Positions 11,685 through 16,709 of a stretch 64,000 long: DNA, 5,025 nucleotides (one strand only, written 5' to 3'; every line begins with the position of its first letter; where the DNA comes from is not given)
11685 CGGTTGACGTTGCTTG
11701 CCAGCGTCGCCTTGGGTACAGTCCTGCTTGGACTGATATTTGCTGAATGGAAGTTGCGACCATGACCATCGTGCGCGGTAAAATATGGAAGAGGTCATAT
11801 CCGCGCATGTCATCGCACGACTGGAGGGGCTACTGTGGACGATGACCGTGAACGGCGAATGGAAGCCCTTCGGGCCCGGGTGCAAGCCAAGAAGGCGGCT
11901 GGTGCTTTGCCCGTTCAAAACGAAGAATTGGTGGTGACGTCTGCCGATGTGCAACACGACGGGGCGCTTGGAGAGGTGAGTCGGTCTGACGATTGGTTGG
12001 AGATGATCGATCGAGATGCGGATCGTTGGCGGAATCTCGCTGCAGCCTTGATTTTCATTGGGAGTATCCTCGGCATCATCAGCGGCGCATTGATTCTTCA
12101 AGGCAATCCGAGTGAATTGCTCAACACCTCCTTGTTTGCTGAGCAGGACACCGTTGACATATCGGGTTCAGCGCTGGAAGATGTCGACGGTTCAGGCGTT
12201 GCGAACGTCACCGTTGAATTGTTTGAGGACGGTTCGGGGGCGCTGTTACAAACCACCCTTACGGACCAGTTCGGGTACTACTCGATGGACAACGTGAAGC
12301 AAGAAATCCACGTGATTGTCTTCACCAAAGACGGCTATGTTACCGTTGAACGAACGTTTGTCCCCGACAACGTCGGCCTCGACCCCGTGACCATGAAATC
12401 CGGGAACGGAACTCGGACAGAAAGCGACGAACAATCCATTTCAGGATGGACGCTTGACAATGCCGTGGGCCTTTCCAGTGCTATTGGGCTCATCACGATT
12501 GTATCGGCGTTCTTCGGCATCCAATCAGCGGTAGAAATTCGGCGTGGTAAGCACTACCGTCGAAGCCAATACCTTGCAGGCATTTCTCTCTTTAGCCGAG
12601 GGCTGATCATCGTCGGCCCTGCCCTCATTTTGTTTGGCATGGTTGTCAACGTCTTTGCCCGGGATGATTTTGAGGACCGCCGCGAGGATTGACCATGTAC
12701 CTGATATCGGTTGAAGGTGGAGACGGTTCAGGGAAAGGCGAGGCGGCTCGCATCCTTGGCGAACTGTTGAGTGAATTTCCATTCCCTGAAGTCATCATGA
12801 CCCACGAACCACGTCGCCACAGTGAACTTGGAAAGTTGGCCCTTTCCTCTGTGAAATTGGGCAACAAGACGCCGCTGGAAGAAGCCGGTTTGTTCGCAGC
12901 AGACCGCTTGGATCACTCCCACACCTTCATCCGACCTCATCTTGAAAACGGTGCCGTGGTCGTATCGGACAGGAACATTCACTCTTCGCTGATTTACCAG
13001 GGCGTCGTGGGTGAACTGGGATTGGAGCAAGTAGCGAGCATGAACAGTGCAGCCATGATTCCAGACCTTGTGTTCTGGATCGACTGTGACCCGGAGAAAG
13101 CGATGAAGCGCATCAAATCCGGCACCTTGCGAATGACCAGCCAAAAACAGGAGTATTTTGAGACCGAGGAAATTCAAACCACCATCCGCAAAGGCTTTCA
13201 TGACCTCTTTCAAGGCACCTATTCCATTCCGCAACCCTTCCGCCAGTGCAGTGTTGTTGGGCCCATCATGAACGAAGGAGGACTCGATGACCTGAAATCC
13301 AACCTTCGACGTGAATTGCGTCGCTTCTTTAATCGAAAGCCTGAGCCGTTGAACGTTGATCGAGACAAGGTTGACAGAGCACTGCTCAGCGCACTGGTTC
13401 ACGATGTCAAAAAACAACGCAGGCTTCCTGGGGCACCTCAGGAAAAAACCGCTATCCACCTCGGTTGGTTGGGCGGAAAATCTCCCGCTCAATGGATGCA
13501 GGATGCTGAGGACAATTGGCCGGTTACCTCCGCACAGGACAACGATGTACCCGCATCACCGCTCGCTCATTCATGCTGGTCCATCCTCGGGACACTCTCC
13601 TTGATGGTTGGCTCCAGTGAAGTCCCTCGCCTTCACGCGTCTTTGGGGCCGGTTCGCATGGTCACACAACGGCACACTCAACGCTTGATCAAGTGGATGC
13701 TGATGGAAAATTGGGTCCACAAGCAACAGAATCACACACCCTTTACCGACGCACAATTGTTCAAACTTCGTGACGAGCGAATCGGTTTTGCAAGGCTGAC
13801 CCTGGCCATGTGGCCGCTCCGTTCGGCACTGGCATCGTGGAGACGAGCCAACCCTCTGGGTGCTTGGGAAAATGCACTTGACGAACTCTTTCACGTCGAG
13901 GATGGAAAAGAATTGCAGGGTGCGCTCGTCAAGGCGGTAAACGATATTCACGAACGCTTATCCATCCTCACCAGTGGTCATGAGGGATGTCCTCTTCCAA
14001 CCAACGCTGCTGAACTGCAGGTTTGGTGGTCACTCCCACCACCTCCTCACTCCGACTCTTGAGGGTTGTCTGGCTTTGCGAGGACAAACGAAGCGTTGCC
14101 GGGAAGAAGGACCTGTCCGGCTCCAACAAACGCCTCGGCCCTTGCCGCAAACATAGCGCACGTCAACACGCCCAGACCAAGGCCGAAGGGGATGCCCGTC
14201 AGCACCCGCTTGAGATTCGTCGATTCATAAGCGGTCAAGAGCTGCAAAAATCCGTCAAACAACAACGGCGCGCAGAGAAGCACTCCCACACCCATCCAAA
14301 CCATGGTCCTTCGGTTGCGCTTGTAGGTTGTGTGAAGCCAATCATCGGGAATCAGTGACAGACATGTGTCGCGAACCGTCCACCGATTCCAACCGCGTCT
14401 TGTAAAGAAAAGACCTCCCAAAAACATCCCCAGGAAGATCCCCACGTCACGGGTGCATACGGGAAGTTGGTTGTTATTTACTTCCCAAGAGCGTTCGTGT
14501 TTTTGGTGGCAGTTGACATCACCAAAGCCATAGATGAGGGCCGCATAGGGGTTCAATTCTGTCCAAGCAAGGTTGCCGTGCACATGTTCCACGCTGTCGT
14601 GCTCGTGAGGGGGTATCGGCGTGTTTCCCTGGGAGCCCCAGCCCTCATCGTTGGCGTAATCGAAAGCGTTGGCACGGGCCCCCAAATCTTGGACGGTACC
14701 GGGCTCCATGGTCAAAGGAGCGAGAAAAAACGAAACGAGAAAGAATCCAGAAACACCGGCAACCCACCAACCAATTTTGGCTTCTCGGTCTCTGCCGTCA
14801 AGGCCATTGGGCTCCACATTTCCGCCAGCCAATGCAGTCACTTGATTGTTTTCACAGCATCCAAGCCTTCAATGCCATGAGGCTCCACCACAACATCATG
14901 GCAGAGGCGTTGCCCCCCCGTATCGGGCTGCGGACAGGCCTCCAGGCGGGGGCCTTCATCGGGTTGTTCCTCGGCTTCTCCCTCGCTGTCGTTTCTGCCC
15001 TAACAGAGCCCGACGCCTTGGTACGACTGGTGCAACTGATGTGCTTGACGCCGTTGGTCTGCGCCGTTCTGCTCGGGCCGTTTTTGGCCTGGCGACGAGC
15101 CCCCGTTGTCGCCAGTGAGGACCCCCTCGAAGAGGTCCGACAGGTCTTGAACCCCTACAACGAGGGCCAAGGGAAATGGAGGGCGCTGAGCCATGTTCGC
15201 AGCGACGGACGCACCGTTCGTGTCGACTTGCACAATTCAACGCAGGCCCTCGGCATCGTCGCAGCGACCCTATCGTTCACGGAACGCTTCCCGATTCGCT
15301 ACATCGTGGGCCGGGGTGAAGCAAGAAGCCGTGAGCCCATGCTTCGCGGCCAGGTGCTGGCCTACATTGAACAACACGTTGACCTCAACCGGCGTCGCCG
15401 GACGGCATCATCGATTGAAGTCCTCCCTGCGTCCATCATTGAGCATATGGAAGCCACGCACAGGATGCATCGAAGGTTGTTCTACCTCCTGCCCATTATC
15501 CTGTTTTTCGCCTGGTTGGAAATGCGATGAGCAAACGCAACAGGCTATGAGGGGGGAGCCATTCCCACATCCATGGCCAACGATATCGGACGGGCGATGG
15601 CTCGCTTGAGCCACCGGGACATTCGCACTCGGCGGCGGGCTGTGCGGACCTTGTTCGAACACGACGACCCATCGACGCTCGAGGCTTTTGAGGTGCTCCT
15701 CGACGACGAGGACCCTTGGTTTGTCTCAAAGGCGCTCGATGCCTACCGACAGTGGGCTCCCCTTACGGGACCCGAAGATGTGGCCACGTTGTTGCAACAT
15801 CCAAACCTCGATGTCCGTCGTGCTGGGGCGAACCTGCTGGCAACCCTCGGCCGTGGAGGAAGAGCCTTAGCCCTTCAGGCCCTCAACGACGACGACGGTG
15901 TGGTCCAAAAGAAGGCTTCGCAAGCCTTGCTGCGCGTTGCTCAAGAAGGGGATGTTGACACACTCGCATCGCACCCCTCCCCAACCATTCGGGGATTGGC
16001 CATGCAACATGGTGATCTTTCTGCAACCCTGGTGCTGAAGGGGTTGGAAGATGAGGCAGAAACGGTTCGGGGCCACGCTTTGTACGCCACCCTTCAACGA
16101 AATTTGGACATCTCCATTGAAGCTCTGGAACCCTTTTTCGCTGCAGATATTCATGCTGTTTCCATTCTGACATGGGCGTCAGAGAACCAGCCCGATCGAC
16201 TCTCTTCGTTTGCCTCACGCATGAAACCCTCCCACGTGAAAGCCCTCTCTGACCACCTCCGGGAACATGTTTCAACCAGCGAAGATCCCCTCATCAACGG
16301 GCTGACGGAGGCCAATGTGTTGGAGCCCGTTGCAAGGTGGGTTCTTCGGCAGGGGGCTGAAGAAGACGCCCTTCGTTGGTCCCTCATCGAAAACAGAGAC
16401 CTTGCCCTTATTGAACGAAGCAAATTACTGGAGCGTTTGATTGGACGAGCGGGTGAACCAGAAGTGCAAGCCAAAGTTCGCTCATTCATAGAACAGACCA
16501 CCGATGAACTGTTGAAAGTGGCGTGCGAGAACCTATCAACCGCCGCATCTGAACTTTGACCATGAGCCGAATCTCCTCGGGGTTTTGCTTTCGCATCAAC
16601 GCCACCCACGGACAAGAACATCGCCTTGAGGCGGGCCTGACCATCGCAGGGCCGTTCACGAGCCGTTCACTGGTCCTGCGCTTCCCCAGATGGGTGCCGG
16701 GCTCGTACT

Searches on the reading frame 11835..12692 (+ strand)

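Call 25: search_protein_families(library=pfam, proteins=[window:11835-12692:+], max_evalue=0.001)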
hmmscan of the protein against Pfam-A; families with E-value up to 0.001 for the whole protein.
window:11835-12692:+ (285 aa): 2 families
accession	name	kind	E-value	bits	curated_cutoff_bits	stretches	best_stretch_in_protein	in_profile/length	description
PF13620.12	CarboxypepD_reg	-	8.6e-07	29.7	32.3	1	109-174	2-65/82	Carboxypeptidase regulatory-like domain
PF17210.9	SdrD_B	-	2.1e-06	28.4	29.7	1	112-170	14-71/112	SdrD B-like domain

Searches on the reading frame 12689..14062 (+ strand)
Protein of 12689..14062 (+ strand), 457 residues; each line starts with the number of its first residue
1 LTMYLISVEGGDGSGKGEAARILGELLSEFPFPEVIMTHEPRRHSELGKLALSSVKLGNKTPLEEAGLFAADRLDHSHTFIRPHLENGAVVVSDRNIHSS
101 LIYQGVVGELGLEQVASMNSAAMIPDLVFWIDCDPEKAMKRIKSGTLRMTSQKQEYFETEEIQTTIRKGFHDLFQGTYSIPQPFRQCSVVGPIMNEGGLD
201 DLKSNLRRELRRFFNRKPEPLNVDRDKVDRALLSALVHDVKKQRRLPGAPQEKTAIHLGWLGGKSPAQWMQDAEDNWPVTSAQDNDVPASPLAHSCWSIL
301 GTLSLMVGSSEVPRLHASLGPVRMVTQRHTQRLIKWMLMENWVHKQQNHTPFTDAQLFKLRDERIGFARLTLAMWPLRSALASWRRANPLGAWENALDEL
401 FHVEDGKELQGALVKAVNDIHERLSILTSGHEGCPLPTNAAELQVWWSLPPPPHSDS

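Call 25: search_protein_families(library=pfam, proteins=[window:12689-14062:+], max_evalue=0.001)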
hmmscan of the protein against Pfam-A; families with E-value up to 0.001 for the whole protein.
window:12689-14062:+ (457 aa): 1 family
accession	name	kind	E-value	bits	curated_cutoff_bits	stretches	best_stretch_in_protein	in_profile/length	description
PF02223.23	Thymidylate_kin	-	4.7e-32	111.6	27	1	8-175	1-164/185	Thymidylate kinase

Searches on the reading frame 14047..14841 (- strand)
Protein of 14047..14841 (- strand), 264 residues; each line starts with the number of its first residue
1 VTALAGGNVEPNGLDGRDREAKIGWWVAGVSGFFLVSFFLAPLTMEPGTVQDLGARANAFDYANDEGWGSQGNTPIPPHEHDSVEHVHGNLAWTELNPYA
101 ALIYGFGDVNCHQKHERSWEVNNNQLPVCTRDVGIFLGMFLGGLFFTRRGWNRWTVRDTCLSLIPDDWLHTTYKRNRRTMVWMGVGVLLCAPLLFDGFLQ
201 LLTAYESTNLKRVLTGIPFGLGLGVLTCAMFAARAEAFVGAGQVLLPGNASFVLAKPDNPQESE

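Call 25: search_protein_families(library=pfam, proteins=[window:14047-14841:-], max_evalue=0.001)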
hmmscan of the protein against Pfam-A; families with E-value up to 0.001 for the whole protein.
window:14047-14841:- (264 aa): 1 family
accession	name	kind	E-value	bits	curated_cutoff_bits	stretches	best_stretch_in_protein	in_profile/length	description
PF09858.14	DUF2085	-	5.8e-23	81.6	25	1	111-225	1-89/90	Predicted membrane protein (DUF2085)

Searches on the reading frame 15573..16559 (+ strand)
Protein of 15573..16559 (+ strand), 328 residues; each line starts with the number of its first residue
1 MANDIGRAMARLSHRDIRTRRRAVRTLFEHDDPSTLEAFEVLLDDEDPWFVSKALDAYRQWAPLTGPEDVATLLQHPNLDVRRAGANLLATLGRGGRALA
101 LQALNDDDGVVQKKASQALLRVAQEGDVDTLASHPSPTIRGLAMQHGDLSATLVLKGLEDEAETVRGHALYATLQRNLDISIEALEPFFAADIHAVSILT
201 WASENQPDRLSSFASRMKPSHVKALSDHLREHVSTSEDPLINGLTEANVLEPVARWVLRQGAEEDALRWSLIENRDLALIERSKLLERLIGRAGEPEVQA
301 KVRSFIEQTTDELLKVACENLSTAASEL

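Call 25: search_protein_families(library=pfam, proteins=[window:15573-16559:+], max_evalue=0.001)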
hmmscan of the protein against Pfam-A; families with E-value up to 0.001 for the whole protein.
window:15573-16559:+ (328 aa): 2 families
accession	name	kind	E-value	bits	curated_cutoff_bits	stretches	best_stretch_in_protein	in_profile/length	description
PF13646.12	HEAT_2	-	3.5e-12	46.9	27.7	2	10-60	6-57/88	HEAT repeats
PF02985.28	HEAT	-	2.2e-07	30.9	23.5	0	71-93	6-28/31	HEAT repeat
